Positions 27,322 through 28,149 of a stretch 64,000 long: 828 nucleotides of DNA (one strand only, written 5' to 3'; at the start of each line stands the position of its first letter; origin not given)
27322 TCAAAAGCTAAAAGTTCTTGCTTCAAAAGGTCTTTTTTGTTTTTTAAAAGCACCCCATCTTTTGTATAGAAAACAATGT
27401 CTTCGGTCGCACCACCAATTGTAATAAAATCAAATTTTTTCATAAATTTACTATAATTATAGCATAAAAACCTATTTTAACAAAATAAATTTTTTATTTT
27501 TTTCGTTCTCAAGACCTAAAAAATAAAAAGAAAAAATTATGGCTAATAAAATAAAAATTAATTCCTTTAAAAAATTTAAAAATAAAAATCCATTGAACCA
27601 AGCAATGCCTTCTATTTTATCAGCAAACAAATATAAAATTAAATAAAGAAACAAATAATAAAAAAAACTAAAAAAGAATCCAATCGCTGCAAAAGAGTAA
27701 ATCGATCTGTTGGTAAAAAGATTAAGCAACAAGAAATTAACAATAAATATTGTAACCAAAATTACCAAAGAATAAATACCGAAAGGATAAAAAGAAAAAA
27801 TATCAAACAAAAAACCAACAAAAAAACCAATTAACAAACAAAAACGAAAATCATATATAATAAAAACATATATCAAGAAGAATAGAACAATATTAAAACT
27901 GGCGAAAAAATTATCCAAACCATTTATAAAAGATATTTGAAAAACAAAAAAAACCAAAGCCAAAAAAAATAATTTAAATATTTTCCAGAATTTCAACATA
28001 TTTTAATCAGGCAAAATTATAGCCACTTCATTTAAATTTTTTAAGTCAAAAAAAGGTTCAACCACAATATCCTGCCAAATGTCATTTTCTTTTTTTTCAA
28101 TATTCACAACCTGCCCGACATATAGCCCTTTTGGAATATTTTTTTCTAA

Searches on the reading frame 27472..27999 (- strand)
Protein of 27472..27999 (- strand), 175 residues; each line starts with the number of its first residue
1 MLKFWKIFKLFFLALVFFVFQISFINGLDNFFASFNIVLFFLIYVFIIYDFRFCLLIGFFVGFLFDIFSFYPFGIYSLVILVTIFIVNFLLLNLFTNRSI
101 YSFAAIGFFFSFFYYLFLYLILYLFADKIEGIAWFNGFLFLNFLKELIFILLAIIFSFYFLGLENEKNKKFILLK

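Call 70: search_protein_families(library=pfam, proteins=[window:27472-27999:-], max_evalue=0.01)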
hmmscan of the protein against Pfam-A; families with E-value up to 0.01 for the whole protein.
window:27472-27999:- (175 aa): 1 family
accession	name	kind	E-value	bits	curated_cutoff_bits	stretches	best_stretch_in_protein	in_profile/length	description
PF04093.17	MreD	-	0.0019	18.7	24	1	10-156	10-154/158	rod shape-determining protein MreD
